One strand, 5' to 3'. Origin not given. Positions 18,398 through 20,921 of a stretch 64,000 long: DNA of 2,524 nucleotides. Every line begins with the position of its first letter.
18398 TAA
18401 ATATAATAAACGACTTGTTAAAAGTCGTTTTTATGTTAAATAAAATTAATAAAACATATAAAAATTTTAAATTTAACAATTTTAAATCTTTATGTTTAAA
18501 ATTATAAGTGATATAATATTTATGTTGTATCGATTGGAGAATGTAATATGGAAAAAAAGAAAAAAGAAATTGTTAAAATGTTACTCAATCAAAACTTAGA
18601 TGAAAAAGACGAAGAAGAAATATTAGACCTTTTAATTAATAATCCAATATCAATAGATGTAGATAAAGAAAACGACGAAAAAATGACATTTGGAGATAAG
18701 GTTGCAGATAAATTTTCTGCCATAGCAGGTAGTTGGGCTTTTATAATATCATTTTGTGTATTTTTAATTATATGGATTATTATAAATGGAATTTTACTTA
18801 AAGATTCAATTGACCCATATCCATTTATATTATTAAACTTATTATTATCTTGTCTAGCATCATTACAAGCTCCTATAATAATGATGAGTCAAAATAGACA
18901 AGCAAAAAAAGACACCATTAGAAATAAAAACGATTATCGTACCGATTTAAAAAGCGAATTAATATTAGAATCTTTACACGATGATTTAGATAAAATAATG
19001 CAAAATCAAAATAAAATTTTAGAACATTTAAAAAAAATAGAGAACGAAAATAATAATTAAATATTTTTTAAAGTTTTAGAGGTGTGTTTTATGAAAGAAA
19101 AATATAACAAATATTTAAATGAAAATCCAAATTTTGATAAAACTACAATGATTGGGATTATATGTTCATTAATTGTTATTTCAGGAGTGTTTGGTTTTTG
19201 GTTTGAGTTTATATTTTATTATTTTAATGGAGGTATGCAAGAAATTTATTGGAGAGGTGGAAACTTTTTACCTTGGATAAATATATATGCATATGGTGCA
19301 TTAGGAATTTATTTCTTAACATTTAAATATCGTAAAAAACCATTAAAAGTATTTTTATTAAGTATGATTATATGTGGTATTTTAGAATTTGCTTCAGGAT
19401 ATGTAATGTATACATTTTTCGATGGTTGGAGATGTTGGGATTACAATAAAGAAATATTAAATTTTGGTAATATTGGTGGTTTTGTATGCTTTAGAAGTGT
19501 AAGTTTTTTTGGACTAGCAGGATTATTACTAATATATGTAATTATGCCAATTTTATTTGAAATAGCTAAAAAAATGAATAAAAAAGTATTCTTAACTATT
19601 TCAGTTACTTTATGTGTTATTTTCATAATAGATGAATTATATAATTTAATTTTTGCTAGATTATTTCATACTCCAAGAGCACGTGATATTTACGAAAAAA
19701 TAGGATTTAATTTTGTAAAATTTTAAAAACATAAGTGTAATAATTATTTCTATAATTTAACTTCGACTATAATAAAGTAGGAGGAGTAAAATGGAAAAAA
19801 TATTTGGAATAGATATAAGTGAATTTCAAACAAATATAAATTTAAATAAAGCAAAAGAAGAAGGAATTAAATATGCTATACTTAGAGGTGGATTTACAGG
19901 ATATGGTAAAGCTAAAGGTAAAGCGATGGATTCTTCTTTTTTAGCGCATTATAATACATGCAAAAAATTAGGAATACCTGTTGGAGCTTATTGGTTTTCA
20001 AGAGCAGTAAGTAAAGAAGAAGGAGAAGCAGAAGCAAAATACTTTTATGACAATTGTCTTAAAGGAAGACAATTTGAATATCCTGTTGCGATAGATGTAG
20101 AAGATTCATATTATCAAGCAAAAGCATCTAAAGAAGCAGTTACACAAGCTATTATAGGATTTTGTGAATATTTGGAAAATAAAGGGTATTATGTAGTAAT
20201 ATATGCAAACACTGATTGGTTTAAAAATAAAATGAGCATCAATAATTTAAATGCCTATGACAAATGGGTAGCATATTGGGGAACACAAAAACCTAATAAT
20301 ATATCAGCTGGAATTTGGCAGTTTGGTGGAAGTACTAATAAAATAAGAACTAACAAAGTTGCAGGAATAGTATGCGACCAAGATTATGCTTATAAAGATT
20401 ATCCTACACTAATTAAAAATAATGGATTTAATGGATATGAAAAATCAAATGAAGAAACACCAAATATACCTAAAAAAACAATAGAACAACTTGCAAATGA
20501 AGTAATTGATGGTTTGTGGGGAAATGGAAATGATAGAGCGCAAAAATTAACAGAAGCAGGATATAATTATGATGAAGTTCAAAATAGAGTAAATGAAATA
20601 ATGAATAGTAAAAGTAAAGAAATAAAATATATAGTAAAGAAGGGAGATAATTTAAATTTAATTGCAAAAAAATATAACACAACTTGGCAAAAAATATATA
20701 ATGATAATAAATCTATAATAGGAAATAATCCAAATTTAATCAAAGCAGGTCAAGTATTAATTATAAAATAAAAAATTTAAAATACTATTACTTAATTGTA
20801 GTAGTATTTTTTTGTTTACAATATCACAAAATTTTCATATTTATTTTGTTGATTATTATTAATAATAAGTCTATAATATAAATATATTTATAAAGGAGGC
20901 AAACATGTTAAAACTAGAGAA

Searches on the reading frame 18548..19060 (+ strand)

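Call 30: search_protein_families(library=pfam, proteins=[window:18548-19060:+], max_evalue=0.001)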
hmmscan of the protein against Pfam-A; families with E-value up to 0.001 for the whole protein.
window:18548-19060:+ (170 aa): 1 family
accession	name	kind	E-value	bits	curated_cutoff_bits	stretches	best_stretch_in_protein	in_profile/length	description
PF06210.16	DUF1003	-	2e-35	121.5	27.4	1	61-158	2-100/103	Protein of unknown function (DUF1003)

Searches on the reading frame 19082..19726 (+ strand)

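Call 49: search_protein_families(library=pfam, proteins=[window:19082-19726:+], max_evalue=0.00001)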
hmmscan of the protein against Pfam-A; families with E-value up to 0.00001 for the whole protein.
window:19082-19726:+ (214 aa): 1 family
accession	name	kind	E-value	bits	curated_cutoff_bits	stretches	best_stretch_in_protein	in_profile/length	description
PF06541.16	ABC_trans_CmpB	-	1.6e-22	80.7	25.9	1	31-187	3-149/151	Putative ABC-transporter type IV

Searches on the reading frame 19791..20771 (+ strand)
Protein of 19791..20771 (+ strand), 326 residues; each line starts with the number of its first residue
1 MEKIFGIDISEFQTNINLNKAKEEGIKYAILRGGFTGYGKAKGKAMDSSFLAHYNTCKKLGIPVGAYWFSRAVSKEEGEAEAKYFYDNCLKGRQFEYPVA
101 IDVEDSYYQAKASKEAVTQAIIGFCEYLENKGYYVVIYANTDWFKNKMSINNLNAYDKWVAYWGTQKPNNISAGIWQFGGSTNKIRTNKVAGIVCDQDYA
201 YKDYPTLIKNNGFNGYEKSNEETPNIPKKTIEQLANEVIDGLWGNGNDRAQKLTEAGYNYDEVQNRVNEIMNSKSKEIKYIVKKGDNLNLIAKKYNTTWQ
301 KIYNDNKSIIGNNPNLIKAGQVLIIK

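Call 49: search_protein_families(library=pfam, proteins=[window:19791-20771:+], max_evalue=0.00001)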
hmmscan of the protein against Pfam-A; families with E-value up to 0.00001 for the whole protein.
window:19791-20771:+ (326 aa): 3 families
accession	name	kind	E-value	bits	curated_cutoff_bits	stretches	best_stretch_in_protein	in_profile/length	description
PF01183.26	Glyco_hydro_25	-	1.8e-26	94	27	1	7-181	1-174/180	Glycosyl hydrolases family 25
PF08230.16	CW_7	-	5.3e-20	71.3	25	1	232-271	1-40/40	CW_7 repeat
PF01476.26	LysM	-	7.5e-11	42.2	20.9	1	280-326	1-43/43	LysM domain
